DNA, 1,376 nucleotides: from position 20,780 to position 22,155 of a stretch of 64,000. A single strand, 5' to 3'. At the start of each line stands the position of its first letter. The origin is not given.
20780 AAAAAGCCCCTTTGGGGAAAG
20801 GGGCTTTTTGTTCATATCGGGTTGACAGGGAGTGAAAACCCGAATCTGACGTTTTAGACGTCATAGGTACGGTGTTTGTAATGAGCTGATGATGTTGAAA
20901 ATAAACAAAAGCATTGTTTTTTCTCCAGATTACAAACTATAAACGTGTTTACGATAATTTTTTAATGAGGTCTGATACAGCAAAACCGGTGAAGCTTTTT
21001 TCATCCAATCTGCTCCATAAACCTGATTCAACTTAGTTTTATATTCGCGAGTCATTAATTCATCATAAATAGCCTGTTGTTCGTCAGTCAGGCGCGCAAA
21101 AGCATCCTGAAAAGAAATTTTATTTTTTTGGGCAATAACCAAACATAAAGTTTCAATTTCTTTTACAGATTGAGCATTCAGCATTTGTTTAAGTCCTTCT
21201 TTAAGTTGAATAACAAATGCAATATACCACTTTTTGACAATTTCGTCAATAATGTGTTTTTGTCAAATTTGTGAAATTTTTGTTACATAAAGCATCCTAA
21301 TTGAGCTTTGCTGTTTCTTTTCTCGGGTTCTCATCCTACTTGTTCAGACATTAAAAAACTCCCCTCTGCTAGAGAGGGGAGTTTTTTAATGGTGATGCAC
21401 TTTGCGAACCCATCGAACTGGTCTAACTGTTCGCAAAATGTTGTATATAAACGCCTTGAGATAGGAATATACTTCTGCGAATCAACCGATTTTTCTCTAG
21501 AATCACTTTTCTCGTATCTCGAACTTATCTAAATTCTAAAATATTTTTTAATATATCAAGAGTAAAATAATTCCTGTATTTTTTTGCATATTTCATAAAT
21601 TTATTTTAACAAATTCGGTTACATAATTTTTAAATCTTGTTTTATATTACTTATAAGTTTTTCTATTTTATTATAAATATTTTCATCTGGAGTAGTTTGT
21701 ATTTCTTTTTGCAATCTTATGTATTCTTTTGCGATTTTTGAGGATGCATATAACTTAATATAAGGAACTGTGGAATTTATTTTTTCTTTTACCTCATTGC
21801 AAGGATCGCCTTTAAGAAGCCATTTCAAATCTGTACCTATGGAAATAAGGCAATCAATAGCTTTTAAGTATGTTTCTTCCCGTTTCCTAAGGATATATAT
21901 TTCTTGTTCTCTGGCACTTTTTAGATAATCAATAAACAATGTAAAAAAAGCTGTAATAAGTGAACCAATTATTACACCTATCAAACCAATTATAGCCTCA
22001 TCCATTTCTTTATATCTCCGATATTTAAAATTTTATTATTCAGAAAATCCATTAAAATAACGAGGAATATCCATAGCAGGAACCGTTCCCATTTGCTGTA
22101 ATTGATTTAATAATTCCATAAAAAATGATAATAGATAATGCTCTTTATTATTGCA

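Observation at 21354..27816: AT-rich genomic island of about 6.4 kb abutting tRNA-Lys(TTT), packed with defence/addiction genes and an IS3 element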

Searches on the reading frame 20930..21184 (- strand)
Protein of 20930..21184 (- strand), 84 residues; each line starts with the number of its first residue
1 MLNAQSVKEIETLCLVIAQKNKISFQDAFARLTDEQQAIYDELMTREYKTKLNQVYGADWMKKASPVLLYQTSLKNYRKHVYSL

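Call 6: search_protein_families(library=pfam, proteins=[window:20930-21184:-], max_evalue=0.01)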
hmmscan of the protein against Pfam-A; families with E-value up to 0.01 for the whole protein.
window:20930-21184:- (84 aa): 0 families

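Call 7: search_protein_families(library=padloc, proteins=[window:20930-21184:-], max_evalue=0.01)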
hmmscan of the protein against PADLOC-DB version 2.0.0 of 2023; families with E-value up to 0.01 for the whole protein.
window:20930-21184:- (84 aa): 0 families

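Call 12: search_protein_families(library=ncbifam, proteins=[window:20930-21184:-], max_evalue=0.001)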
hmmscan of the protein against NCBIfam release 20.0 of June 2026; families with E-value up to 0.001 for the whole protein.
window:20930-21184:- (84 aa): 0 families

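Call 14: find_encoding_contigs(protein=window:20930-21184:-, flank=10000, max_places=10)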
Protein window:20930-21184:- (84 aa): 22 contigs read that carry it; 10 places shown.
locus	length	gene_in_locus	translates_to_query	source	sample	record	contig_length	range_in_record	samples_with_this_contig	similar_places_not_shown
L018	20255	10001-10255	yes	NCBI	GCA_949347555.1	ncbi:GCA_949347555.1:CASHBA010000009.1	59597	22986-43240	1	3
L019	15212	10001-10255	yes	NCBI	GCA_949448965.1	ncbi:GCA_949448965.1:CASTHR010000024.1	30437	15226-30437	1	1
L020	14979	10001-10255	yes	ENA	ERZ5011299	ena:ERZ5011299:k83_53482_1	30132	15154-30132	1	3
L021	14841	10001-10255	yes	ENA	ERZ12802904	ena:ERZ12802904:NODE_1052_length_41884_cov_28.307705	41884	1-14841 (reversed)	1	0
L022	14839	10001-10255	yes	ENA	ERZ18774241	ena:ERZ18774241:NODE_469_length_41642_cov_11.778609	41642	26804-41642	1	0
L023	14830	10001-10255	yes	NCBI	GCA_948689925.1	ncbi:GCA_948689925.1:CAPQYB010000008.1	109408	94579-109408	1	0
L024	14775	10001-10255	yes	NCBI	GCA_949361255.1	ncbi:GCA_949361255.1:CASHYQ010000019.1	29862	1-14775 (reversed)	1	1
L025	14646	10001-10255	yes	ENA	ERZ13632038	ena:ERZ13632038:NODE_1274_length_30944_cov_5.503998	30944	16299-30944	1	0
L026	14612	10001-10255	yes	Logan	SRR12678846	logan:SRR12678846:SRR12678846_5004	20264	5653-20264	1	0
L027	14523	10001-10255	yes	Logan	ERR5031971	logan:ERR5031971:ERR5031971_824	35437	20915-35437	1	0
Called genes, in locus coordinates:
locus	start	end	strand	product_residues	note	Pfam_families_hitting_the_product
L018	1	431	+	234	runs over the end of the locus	PF08889:WbqC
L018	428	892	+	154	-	PF13302:Acetyltransf_3 (weak), PF00583:Acetyltransf_1, PF13673:Acetyltransf_10, PF13508:Acetyltransf_7, PF08445:FR47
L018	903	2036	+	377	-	PF00534:Glycos_transf_1, PF13692:Glyco_trans_1_4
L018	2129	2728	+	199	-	PF17836:PglD_N, PF25087:GMPPB_C (faint), PF25084:LbH_EIF2B (weak), PF00132:Hexapep, PF14602:Hexapep_2 (weak)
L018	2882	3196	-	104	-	-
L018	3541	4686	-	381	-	PF01527:HTH_Tnp_1 (faint), PF13384:HTH_23 (faint), PF13276:HTH_21, PF00665:rve, PF13683:rve_3, PF13333:rve_2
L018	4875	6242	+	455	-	PF07693:KAP_NTPase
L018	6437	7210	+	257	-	PF01381:HTH_3, PF08279:HTH_11 (faint), PF12844:HTH_19, PF13412:HTH_24 (weak), PF13443:HTH_26, PF13560:HTH_31, PF13274:SocA_Panacea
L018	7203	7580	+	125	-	-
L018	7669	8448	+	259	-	PF01909:NTP_transf_2 (weak)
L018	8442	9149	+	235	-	PF20247:DUF6602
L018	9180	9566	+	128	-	-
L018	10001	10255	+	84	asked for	-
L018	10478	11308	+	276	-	PF13344:Hydrolase_6 (faint)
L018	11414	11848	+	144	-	-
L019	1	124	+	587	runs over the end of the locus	PF00664:ABC_membrane, PF00005:ABC_tran, PF02463:SMC_N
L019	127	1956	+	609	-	PF00005:ABC_tran, PF00931:NB-ARC (faint), PF02463:SMC_N (faint), PF03193:RsgA_GTPase (faint), PF13238:AAA_18 (faint), PF12848:ABC_tran_Xtn, PF00005:ABC_tran, PF13304:AAA_21 (weak)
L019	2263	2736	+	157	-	PF01467:CTP_transf_like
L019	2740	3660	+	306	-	PF00535:Glycos_transf_2, PF10111:Glyco_tranf_2_2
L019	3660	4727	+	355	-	PF01370:Epimerase, PF04321:RmlD_sub_bind, PF16363:GDP_Man_Dehyd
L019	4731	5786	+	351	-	PF01370:Epimerase, PF04321:RmlD_sub_bind (weak), PF16363:GDP_Man_Dehyd (weak), PF01370:Epimerase (weak)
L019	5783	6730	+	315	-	PF01073:3Beta_HSD (faint), PF01370:Epimerase, PF16363:GDP_Man_Dehyd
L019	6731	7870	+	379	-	PF13692:Glyco_trans_1_4, PF00534:Glycos_transf_1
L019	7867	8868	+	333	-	PF00535:Glycos_transf_2, PF10111:Glyco_tranf_2_2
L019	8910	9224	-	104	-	-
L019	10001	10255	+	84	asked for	-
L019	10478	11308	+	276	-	PF13344:Hydrolase_6 (faint)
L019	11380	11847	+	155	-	-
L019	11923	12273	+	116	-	-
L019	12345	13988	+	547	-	PF01128:IspD (weak), PF12804:NTP_transf_3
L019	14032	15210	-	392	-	?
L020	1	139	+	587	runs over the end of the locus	PF00664:ABC_membrane, PF00005:ABC_tran, PF02463:SMC_N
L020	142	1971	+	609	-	PF00005:ABC_tran, PF00931:NB-ARC (faint), PF02463:SMC_N (faint), PF03193:RsgA_GTPase (faint), PF12848:ABC_tran_Xtn, PF00005:ABC_tran, PF13304:AAA_21 (weak)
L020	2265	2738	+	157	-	PF01467:CTP_transf_like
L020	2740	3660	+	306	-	PF00535:Glycos_transf_2, PF10111:Glyco_tranf_2_2 (weak)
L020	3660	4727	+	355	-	PF01370:Epimerase, PF04321:RmlD_sub_bind, PF16363:GDP_Man_Dehyd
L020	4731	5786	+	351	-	PF01370:Epimerase, PF04321:RmlD_sub_bind (weak), PF16363:GDP_Man_Dehyd (weak), PF01370:Epimerase (weak)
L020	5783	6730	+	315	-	PF01073:3Beta_HSD (faint), PF01370:Epimerase, PF16363:GDP_Man_Dehyd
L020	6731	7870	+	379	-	PF13692:Glyco_trans_1_4, PF00534:Glycos_transf_1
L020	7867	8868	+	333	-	PF00535:Glycos_transf_2, PF10111:Glyco_tranf_2_2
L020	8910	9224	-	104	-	-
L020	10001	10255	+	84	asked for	-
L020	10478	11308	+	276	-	PF13344:Hydrolase_6 (faint)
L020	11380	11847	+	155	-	-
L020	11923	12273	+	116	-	-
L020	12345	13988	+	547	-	PF01128:IspD (weak), PF12804:NTP_transf_3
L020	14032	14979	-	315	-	?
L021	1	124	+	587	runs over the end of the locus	PF00664:ABC_membrane, PF00005:ABC_tran, PF02463:SMC_N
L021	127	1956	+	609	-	PF00005:ABC_tran, PF00931:NB-ARC (faint), PF02463:SMC_N (faint), PF03193:RsgA_GTPase (faint), PF13238:AAA_18 (faint), PF12848:ABC_tran_Xtn, PF00005:ABC_tran, PF13304:AAA_21 (weak)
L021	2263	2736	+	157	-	PF01467:CTP_transf_like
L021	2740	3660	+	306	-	PF00535:Glycos_transf_2, PF10111:Glyco_tranf_2_2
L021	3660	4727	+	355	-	PF01370:Epimerase, PF04321:RmlD_sub_bind, PF16363:GDP_Man_Dehyd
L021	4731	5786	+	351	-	PF01370:Epimerase, PF04321:RmlD_sub_bind (weak), PF16363:GDP_Man_Dehyd (weak), PF01370:Epimerase (weak)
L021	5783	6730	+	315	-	PF01073:3Beta_HSD (faint), PF01370:Epimerase, PF16363:GDP_Man_Dehyd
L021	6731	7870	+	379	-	PF13692:Glyco_trans_1_4, PF00534:Glycos_transf_1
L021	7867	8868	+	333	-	PF00535:Glycos_transf_2, PF10111:Glyco_tranf_2_2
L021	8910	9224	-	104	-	-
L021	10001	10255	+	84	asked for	-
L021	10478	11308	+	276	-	-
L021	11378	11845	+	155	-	-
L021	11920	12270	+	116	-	-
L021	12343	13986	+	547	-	PF01128:IspD (weak), PF12804:NTP_transf_3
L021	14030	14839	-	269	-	?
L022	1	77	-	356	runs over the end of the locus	PF02661:Fic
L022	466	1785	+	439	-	PF13173:AAA_14, PF13635:DUF4143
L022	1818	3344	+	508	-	PF07693:KAP_NTPase, PF13401:AAA_22 (weak)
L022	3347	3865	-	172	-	PF00239:Resolvase, PF07506:RepB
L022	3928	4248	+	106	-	-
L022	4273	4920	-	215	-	-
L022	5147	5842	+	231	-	-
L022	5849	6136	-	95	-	PF01381:HTH_3, PF13560:HTH_31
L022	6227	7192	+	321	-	PF00145:DNA_methylase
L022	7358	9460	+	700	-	PF13589:HATPase_c_3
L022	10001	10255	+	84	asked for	-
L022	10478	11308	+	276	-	PF13344:Hydrolase_6 (faint)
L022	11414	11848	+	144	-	-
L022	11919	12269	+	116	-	-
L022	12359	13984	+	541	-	PF01128:IspD (weak), PF12804:NTP_transf_3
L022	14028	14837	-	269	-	?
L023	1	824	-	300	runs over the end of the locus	-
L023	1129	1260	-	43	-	-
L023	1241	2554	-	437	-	PF01637:ATPase_2 (faint), PF13173:AAA_14, PF13635:DUF4143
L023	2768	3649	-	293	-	PF02195:ParB_N (weak), PF07506:RepB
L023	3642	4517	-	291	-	PF02195:ParB_N, PF07506:RepB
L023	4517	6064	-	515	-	PF00239:Resolvase, PF07508:Recombinase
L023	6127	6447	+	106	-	-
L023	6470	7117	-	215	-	-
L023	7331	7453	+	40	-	-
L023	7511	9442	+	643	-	PF13589:HATPase_c_3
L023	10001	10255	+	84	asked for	-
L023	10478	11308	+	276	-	PF13344:Hydrolase_6 (faint)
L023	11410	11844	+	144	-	-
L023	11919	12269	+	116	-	-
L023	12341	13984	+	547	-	PF01128:IspD (weak), PF12804:NTP_transf_3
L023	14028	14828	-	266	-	?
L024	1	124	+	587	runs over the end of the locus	PF00664:ABC_membrane, PF00005:ABC_tran, PF02463:SMC_N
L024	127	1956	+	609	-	PF00005:ABC_tran, PF00931:NB-ARC (faint), PF02463:SMC_N (faint), PF03193:RsgA_GTPase (faint), PF13238:AAA_18 (faint), PF12848:ABC_tran_Xtn, PF00005:ABC_tran, PF13304:AAA_21 (weak)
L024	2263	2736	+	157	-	PF01467:CTP_transf_like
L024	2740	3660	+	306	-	PF00535:Glycos_transf_2, PF10111:Glyco_tranf_2_2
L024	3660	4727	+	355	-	PF01370:Epimerase, PF04321:RmlD_sub_bind, PF16363:GDP_Man_Dehyd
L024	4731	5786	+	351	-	PF01370:Epimerase, PF04321:RmlD_sub_bind (weak), PF16363:GDP_Man_Dehyd (weak), PF01370:Epimerase (weak)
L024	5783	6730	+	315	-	PF01073:3Beta_HSD (faint), PF01370:Epimerase, PF16363:GDP_Man_Dehyd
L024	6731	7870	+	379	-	PF13692:Glyco_trans_1_4, PF00534:Glycos_transf_1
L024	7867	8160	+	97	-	PF00535:Glycos_transf_2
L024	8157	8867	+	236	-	-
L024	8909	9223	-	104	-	-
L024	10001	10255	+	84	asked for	-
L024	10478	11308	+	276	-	-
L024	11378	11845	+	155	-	-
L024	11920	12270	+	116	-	-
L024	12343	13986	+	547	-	PF01128:IspD (weak), PF12804:NTP_transf_3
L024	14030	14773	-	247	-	?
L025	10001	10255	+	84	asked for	-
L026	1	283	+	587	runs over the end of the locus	PF00664:ABC_membrane, PF00005:ABC_tran, PF02463:SMC_N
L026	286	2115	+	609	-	PF00005:ABC_tran, PF00931:NB-ARC (faint), PF02463:SMC_N (faint), PF03193:RsgA_GTPase (faint), PF13238:AAA_18 (faint), PF12848:ABC_tran_Xtn, PF00005:ABC_tran, PF13304:AAA_21 (weak)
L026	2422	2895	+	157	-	PF01467:CTP_transf_like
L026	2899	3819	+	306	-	PF00535:Glycos_transf_2, PF10111:Glyco_tranf_2_2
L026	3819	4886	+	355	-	PF01370:Epimerase, PF04321:RmlD_sub_bind, PF16363:GDP_Man_Dehyd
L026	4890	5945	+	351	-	PF01370:Epimerase, PF04321:RmlD_sub_bind (weak), PF16363:GDP_Man_Dehyd (weak), PF01370:Epimerase (weak)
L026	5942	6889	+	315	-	PF01073:3Beta_HSD (faint), PF01370:Epimerase, PF16363:GDP_Man_Dehyd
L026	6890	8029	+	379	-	PF13692:Glyco_trans_1_4, PF00534:Glycos_transf_1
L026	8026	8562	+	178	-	PF00535:Glycos_transf_2, PF10111:Glyco_tranf_2_2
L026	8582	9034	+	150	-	-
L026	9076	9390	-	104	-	-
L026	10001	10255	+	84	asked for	-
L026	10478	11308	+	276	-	-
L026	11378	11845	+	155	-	-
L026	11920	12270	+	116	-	-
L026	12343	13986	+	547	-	PF01128:IspD (weak), PF12804:NTP_transf_3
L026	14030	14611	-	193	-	?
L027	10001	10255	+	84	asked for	-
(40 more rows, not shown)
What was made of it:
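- Related occupants of the site do show truncated recombinase genes (L022; call 14).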

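Call 38: search_protein_families(library=pfam, proteins=[window:20930-21184:-], max_evalue=10)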
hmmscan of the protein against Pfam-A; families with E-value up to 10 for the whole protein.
window:20930-21184:- (84 aa): 2 families
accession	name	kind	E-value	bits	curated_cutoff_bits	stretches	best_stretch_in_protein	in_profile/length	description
PF18175.6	HU-CCDC81_bac_2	-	0.061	13.7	35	1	13-47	3-37/70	CCDC81-like prokaryotic HU domain 2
PF12254.13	DNA_pol_alpha_N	-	0.13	12.9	26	1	32-59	19-47/66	DNA polymerase alpha subunit p180 N terminal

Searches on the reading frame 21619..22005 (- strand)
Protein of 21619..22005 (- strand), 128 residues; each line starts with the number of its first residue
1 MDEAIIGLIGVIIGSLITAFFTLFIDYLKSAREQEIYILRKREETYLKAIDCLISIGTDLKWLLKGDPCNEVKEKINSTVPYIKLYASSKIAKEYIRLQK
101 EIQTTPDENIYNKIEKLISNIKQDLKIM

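Call 6: search_protein_families(library=pfam, proteins=[window:21619-22005:-], max_evalue=0.01)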
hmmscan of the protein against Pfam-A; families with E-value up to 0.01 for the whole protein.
window:21619-22005:- (128 aa): 0 families

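Call 7: search_protein_families(library=padloc, proteins=[window:21619-22005:-], max_evalue=0.01)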
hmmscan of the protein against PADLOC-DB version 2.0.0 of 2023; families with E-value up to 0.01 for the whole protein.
window:21619-22005:- (128 aa): 1 family
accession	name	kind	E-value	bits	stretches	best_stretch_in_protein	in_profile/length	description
PDLC05063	PDC-S67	-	0.0002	18.9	1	1-35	1-35/203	-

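Call 38: search_protein_families(library=pfam, proteins=[window:21619-22005:-], max_evalue=10)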
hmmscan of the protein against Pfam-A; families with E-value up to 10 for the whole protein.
window:21619-22005:- (128 aa): 3 families
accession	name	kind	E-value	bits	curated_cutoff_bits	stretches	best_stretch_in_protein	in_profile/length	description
PF13273.12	DUF4064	-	0.042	14.5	32.1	1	3-33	5-35/102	Protein of unknown function (DUF4064)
PF17631.7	DUF5512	-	0.061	13.8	27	1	40-80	9-49/139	Family of unknown function (DUF5512)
PF11166.13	DUF2951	-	3.2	8.5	26.7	1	4-23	75-94/98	Protein of unknown function (DUF2951)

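Call 39: search_protein_families(library=ncbifam, proteins=[window:21619-22005:-], max_evalue=0.1)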
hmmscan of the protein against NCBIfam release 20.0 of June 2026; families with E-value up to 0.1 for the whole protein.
window:21619-22005:- (128 aa): 1 family
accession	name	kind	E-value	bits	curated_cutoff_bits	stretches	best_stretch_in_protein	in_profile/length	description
NF002080.0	PRK00913.3-2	equivalog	0.073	11.9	475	1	41-125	80-165/447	leucyl aminopeptidase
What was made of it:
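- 21619..22005 (-): A 128-aa protein of unknown function with one N-terminal transmembrane helix. No family match (calls 6, 38, 39).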
